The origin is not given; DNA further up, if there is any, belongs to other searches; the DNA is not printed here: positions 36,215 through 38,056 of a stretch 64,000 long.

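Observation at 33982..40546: Three unusual fusion enzymes in one locus (toroid-GT, kinase-FkbM methyltransferase, P-loop-methyltransferase)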

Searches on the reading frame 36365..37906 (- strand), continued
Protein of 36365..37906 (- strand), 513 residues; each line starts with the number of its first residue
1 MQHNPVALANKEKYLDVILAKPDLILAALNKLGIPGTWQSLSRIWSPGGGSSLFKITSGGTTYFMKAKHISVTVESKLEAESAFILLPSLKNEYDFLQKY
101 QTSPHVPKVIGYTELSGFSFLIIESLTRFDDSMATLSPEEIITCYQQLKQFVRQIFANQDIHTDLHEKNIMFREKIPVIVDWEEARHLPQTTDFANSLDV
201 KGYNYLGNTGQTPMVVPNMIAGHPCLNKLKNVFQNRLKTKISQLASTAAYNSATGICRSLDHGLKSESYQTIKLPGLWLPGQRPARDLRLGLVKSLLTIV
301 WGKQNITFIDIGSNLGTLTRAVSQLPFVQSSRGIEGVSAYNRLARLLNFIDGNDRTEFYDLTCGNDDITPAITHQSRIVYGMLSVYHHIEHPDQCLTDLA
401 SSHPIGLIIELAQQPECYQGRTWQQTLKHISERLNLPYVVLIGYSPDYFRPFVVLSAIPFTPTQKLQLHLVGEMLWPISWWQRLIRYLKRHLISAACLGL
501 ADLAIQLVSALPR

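Call 22: search_protein_families(library=pfam, proteins=[P0099, P0089, P0104, P0088, P0085], max_evalue=0.001)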
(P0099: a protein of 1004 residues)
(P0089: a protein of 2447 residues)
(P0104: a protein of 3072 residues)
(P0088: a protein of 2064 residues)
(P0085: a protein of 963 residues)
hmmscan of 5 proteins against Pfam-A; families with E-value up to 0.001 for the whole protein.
P0099 (1004 aa): 9 families
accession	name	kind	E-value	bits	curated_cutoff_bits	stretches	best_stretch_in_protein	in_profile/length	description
PF08241.18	Methyltransf_11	-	2.5e-21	76.5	21.2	1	853-943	1-95/95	Methyltransferase domain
PF13847.12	Methyltransf_31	-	3e-18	66.4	27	1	849-951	4-119/145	Methyltransferase domain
PF13649.12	Methyltransf_25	-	3.8e-18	66.4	27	1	852-939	1-97/97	Methyltransferase domain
PF13489.12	Methyltransf_23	-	7.5e-17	62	27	1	847-959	21-132/164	Methyltransferase domain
PF08242.18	Methyltransf_12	-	7.4e-14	52.7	30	1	853-941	1-98/98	Methyltransferase domain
PF01209.24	Ubie_methyltran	-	6.5e-06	26.1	20.1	1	841-963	40-170/233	ubiE/COQ5 methyltransferase family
PF01163.29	RIO1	-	1.4e-05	25.2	22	1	152-186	114-149/187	RIO domain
PF13243.12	SQHop_cyclase_C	-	6.8e-05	22.5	26.1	0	557-632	146-221/319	Squalene-hopene cyclase C-terminal domain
PF00069.31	Pkinase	-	0.0009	19.1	31.7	0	142-195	98-152/263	Protein kinase domain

P0089 (2447 aa): 19 families
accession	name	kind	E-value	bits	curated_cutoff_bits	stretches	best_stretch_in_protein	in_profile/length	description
PF00535.33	Glycos_transf_2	-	1.9e-92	308.2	23.3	4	800-926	1-130/168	Glycosyl transferase family 2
PF13641.12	Glyco_tranf_2_3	-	6.7e-34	118.3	27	2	1492-1712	1-218/230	Glycosyltransferase like family 2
PF13489.12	Methyltransf_23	-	2.9e-26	92.6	27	1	513-673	4-161/164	Methyltransferase domain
PF10111.15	Glyco_tranf_2_2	-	2.4e-23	83.5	27.3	2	801-998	2-223/276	Glycosyltransferase like family 2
PF13704.12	Glyco_tranf_2_4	-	1.2e-20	74.2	27.5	2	1910-1991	1-89/98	Glycosyl transferase family 2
PF08242.18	Methyltransf_12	-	5.5e-20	72.4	30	1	537-626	1-98/98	Methyltransferase domain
PF08241.18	Methyltransf_11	-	3.1e-18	66.6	21.2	1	537-628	1-95/95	Methyltransferase domain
PF13649.12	Methyltransf_25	-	3.3e-18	66.6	27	1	536-624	1-97/97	Methyltransferase domain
PF13847.12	Methyltransf_31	-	3.5e-16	59.7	27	1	533-632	4-113/145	Methyltransferase domain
PF23914.1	TPR_CcmH_CycH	-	1.4e-09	38.4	42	1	2236-2326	63-155/158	Cytochrome c-type biogenesis protein H TPR domain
PF14559.12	TPR_19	-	3.1e-08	34.3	25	1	2234-2296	2-64/68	Tetratricopeptide repeat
PF13506.12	Glyco_transf_21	-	3.9e-06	26.9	21.7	0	1567-1671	24-121/174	Glycosyl transferase family 21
PF07719.23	TPR_2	-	8.5e-06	26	27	0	2178-2206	1-29/34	Tetratricopeptide repeat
PF07021.18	MetW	-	2.6e-05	24.4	21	1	534-637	15-116/193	Methionine biosynthesis protein MetW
PF01163.29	RIO1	-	3.5e-05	24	22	1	91-188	54-151/187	RIO domain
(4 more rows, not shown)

P0104 (3072 aa): 27 families (the best 25 are shown)
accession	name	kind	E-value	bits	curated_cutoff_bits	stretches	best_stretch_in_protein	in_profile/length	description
PF00535.33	Glycos_transf_2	-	6.6e-90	299.9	23.3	3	1086-1228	1-144/168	Glycosyl transferase family 2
PF13641.12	Glyco_tranf_2_3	-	4.8e-48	164.6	27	3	1734-1958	1-222/230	Glycosyltransferase like family 2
PF13692.12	Glyco_trans_1_4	-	1e-40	139.7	27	2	2701-2832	2-125/142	Glycosyl transferases group 1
PF00534.26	Glycos_transf_1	-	1.9e-39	135.4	26.4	2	2699-2831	14-140/172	Glycosyl transferases group 1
PF10111.15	Glyco_tranf_2_2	-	1.4e-30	107.2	27.3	3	1109-1272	23-201/276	Glycosyltransferase like family 2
PF13524.12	Glyco_trans_1_2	-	4.3e-28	98.5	25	3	2767-2901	29-143/144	Glycosyl transferase-like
PF20706.3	GT4-conflict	-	7.4e-20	71.7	26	2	2686-2899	177-384/385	Family 4 Glycosyltransferase in conflict systems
PF13439.12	Glyco_transf_4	-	9.3e-15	55.5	28.5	1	2609-2685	100-170/170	Glycosyltransferase Family 4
PF13632.12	Glyco_trans_2_3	-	2.7e-14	53.9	27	1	1819-1963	3-129/198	Glycosyl transferase family group 2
PF14559.12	TPR_19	-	1.1e-12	48.5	25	2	968-1033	3-68/68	Tetratricopeptide repeat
PF13431.12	TPR_17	-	6.8e-10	38.9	24.4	0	2965-2995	3-33/34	Tetratricopeptide repeat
PF13432.12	TPR_16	-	9.9e-10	39.1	32.7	1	1000-1057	7-64/65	Tetratricopeptide repeat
PF13506.12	Glyco_transf_21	-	7.6e-09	35.7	21.7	0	1806-1958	22-167/174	Glycosyl transferase family 21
PF13428.12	TPR_14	-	1.4e-07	31.9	23.5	0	996-1033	7-44/44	Tetratricopeptide repeat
PF13414.12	TPR_11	-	1.8e-07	31.2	26.8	0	966-1004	4-42/42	TPR repeat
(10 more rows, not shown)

P0088 (2064 aa): 29 families (the best 25 are shown)
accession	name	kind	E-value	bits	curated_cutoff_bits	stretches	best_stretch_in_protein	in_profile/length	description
PF00535.33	Glycos_transf_2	-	2.8e-56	190.5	23.3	2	486-602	1-120/168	Glycosyl transferase family 2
PF13432.12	TPR_16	-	4.5e-30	104.1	32.7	2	1090-1148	1-59/65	Tetratricopeptide repeat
PF07719.23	TPR_2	-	3.6e-28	95.8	27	1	1018-1049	3-34/34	Tetratricopeptide repeat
PF13428.12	TPR_14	-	1.9e-25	87.2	23.5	0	1017-1058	2-43/44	Tetratricopeptide repeat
PF14559.12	TPR_19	-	6.1e-25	87.8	25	3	993-1049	2-58/68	Tetratricopeptide repeat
PF10111.15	Glyco_tranf_2_2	-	8.2e-22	78.4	27.3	1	486-682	1-221/276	Glycosyltransferase like family 2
PF23914.1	TPR_CcmH_CycH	-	9.1e-20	71.5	42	1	1127-1217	57-150/158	Cytochrome c-type biogenesis protein H TPR domain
PF13181.12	TPR_8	-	3.3e-19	67.8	25.7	0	1725-1756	2-33/34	Tetratricopeptide repeat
PF13641.12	Glyco_tranf_2_3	-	9.5e-19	68.8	27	1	483-691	2-209/230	Glycosyltransferase like family 2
PF13431.12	TPR_17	-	2.5e-18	65.2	24.4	0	1004-1036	1-33/34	Tetratricopeptide repeat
PF00534.26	Glycos_transf_1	-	4.4e-15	56.1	26.4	1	1537-1621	83-167/172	Glycosyl transferases group 1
PF13414.12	TPR_11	-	4.8e-15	55.4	26.8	0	890-928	4-42/42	TPR repeat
PF00515.34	TPR_1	-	6.6e-14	51.5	27.8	1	1017-1049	2-34/34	Tetratricopeptide repeat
PF13424.12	TPR_12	-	1e-13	51.7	30.1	0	890-942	13-73/77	Tetratricopeptide repeat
PF13704.12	Glyco_tranf_2_4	-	2.8e-13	50.6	27.5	1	1799-1875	1-84/98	Glycosyl transferase family 2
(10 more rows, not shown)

P0085 (963 aa): 10 families
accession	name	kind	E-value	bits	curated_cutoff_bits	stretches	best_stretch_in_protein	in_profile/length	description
PF00535.33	Glycos_transf_2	-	9.1e-33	114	23.3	1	489-620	1-137/168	Glycosyl transferase family 2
PF10111.15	Glyco_tranf_2_2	-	3.7e-12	46.7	27.3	1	489-691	1-227/276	Glycosyltransferase like family 2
PF13641.12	Glyco_tranf_2_3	-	2.4e-10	41.2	27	1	485-674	1-206/230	Glycosyltransferase like family 2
PF01636.29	APH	-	3.2e-08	34.1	23.2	1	98-191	102-199/239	Phosphotransferase enzyme family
PF01163.29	RIO1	-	5.1e-06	26.7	22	1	59-187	17-149/187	RIO domain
PF14559.12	TPR_19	-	8.4e-06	26.5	25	1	894-952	5-63/68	Tetratricopeptide repeat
PF00069.31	Pkinase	-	8.9e-06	25.7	31.7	1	87-195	42-151/263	Protein kinase domain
PF13431.12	TPR_17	-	5.1e-05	23.7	24.4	0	902-934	1-33/34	Tetratricopeptide repeat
PF13428.12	TPR_14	-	0.00017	22.4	23.5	0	891-923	12-44/44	Tetratricopeptide repeat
PF07719.23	TPR_2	-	0.00089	19.7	27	0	883-913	4-34/34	Tetratricopeptide repeat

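Call 26: find_related_loci(query=A2, collection=genome_contigs, flank=10000)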
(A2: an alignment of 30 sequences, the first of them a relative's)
Query A2 (513 aa) in genome_contigs; peptide patterns used: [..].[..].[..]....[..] (x = any residue, [..] = any of these).
72 stretches matched a pattern; 19 encode a relative of the query (tblastn E <= 1e-3); 19 distinct loci.
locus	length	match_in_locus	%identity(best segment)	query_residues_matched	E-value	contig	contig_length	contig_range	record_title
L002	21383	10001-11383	38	1-461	4e-109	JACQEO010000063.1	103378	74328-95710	MAG: Deltaproteobacteria bacterium isolate NC_groundwater_1023_Pr1_S-0.65um_68_39 Montesol18_Sp65_coassembly_scaffold_10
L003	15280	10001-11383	38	1-461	1e-107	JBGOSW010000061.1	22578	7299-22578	MAG: Candidatus Binatia bacterium isolate OBJ_0618_7090110_177 k141_811782_length_22578_cov_94.6346, whole genome shotgu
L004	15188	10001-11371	38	1-456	3e-105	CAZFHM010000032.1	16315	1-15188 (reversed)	MAG TPA_asm: uncultured Pirellulales bacterium isolate binchicken_co34_544 genome assembly, contig: NODE_5820_length_163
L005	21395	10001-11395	39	1-466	6e-104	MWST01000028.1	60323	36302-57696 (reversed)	MAG: Polyangiaceae bacterium UTPRO1 contig_11820, whole genome shotgun sequence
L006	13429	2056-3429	39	1-457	9e-103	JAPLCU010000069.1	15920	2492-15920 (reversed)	MAG: Armatimonadota bacterium isolate LacPavin_0920_SED3_MAG_51_14 LacPavin_0920_SED3_scaffold_2297782, whole genome sho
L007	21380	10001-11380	37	1-460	5e-102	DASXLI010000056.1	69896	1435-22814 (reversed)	MAG TPA_asm: Candidatus Binatia bacterium isolate SMAG_U5298 k141_1424267, whole genome shotgun sequence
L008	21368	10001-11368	39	1-456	7e-102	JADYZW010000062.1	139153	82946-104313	MAG: Deltaproteobacteria bacterium isolate SJ588 c_000001810717, whole genome shotgun sequence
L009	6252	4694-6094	37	1-456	1e-90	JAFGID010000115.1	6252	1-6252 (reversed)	MAG: Ignavibacteriales bacterium isolate Zod_Metabat.179 k87_3760280, whole genome shotgun sequence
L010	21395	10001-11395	36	7-472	2e-89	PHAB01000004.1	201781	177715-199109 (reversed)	MAG: Firmicutes bacterium HGW-Firmicutes-14 08E140C01_scaffold_56, whole genome shotgun sequence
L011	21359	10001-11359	38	1-455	3e-85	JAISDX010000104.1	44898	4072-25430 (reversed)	MAG: Deltaproteobacteria bacterium isolate Gx485_bin154 k119_2870333, whole genome shotgun sequence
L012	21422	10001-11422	36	7-478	1e-82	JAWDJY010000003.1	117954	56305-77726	MAG: Geobacteraceae bacterium isolate SKOL NODE_8_length_117954_cov_3.836786, whole genome shotgun sequence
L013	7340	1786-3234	34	1-479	3e-81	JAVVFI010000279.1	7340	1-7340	MAG: Sedimentisphaerales bacterium isolate TamC13-43 NODE_279_length_7340_cov_2.937629, whole genome shotgun sequence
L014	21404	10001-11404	34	7-476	1e-79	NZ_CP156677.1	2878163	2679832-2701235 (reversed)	Phosphitispora sp. TUW77 chromosome, complete genome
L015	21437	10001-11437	35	1-480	5e-79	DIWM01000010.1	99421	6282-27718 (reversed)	MAG TPA_asm: Deltaproteobacteria bacterium UBA6106 UBA6106_contig_16816, whole genome shotgun sequence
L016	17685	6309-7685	36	1-461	5e-77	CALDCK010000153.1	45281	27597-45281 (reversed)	MAG: uncultured bacterium isolate N4_Bin_METABAT__21_1 genome assembly, contig: c_000001346028, whole genome shotgun seq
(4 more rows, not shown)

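Call 31: search_protein_families(library=pfam, proteins=[L010:5436-6746:+, L010:6758-7591:+, L010:7599-8891:+, L010:8851-9939:+, L010:11482-12996:+, L010:12969-13919:+, L010:13898-15112:+, L015:9044-9988:+, L009:3714-4691:+, L013:622-1761:+], max_evalue=0.001)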
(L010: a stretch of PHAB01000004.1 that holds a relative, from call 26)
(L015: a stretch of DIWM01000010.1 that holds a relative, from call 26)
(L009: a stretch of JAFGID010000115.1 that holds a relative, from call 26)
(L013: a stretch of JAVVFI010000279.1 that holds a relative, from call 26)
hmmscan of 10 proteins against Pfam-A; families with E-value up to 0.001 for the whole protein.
L010:5436-6746:+ (436 aa): 4 families
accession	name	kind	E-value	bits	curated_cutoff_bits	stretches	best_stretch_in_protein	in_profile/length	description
PF03721.20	UDPG_MGDP_dh_N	-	2.1e-65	220.2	27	1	3-185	2-187/187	UDP-glucose/GDP-mannose dehydrogenase family, NAD binding domain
PF03720.21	UDPG_MGDP_dh_C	-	3.8e-34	117.6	30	1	317-419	1-103/103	UDP-glucose/GDP-mannose dehydrogenase family, UDP binding domain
PF00984.24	UDPG_MGDP_dh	-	5.4e-34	116.6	25.4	1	202-294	1-93/94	UDP-glucose/GDP-mannose dehydrogenase family, central domain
PF03807.23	F420_oxidored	-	9.8e-05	23.3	21.6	0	3-86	1-68/94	NADP oxidoreductase coenzyme F420-dependent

L010:6758-7591:+ (277 aa): 1 family
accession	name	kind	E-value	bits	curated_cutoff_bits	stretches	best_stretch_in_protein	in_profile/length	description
PF01061.29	ABC2_membrane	-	3e-22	79.7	26.9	1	30-236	2-210/211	ABC-2 type transporter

L010:7599-8891:+ (430 aa): 3 families
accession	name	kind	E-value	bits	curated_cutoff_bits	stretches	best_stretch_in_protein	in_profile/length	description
PF00005.33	ABC_tran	-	2.1e-23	83.9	25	1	68-199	1-135/137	ABC transporter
PF14524.12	Wzt_C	-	3.3e-09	37.3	30.4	1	282-398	7-130/143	Wzt C-terminal domain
PF13304.12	AAA_21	-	1.4e-05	25.8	27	1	82-103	3-24/304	AAA domain, putative AbiEii toxin, Type IV TA system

L010:8851-9939:+ (362 aa): 1 family
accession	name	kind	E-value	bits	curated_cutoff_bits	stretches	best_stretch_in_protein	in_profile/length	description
PF04230.19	PS_pyruv_trans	-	3.9e-08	34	25.3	1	26-305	2-270/280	Polysaccharide pyruvyl transferase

L010:11482-12996:+ (504 aa): 11 families
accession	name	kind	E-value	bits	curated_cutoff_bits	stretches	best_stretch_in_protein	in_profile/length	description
PF08241.18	Methyltransf_11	-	8.2e-19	68.5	21.2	1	350-440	1-95/95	Methyltransferase domain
PF13649.12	Methyltransf_25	-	1.7e-15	57.9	27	1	349-436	1-97/97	Methyltransferase domain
PF13847.12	Methyltransf_31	-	3.4e-15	56.4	27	1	347-458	5-127/145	Methyltransferase domain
PF13489.12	Methyltransf_23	-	3.9e-12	46.7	27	1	343-469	20-145/164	Methyltransferase domain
PF08242.18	Methyltransf_12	-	2e-10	41.7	30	1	350-438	1-98/98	Methyltransferase domain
PF01209.24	Ubie_methyltran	-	2.7e-07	30.6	20.1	1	337-459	39-169/233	ubiE/COQ5 methyltransferase family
PF07021.18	MetW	-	3e-05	24.2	21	1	335-431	5-101/193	Methionine biosynthesis protein MetW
PF13243.12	SQHop_cyclase_C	-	8.4e-05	22.2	26.1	0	71-132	166-224/319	Squalene-hopene cyclase C-terminal domain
PF05175.20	MTS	-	0.00021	21.4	23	1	321-383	9-69/170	Methyltransferase small domain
PF02390.23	Methyltransf_4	-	0.00026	20.9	24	1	349-389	5-45/173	Putative methyltransferase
PF05148.21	Methyltransf_8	-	0.00089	19.6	27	0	335-441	62-157/219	Hypothetical methyltransferase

L010:12969-13919:+ (316 aa): 3 families
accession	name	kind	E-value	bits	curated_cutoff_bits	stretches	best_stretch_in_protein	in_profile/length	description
PF00535.33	Glycos_transf_2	-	2e-31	109.6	23.3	1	18-147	1-129/168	Glycosyl transferase family 2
PF10111.15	Glyco_tranf_2_2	-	6.1e-12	46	27.3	1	25-217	10-223/276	Glycosyltransferase like family 2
PF13641.12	Glyco_tranf_2_3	-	4.6e-09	37.1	27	1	15-122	2-113/230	Glycosyltransferase like family 2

L010:13898-15112:+ (404 aa): 2 families
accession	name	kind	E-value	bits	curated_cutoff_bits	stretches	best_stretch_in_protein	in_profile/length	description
PF13692.12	Glyco_trans_1_4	-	8.7e-09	36.2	27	1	228-332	2-111/142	Glycosyl transferases group 1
PF00534.26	Glycos_transf_1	-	2.5e-07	30.8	26.4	1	228-331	15-126/172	Glycosyl transferases group 1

L015:9044-9988:+ (314 aa): 1 family
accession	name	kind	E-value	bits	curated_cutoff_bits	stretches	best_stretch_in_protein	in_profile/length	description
PF04230.19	PS_pyruv_trans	-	3.4e-11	44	25.3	1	15-264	1-272/280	Polysaccharide pyruvyl transferase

L009:3714-4691:+ (325 aa): 1 family
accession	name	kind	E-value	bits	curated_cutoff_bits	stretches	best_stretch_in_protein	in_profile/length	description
PF04230.19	PS_pyruv_trans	-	3.1e-09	37.6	25.3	1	56-273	59-270/280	Polysaccharide pyruvyl transferase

L013:622-1761:+ (379 aa): 5 families
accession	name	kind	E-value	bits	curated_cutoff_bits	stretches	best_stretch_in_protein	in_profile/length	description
PF13847.12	Methyltransf_31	-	4.9e-07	30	27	1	228-336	4-117/145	Methyltransferase domain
PF13489.12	Methyltransf_23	-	5.8e-07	29.8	27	1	227-342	22-131/164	Methyltransferase domain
PF13649.12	Methyltransf_25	-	7.6e-06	27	27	1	232-324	2-97/97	Methyltransferase domain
PF08241.18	Methyltransf_11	-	0.00022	22.2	21.2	1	232-328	1-95/95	Methyltransferase domain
PF08242.18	Methyltransf_12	-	0.00099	20.2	30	0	232-326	1-98/98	Methyltransferase domain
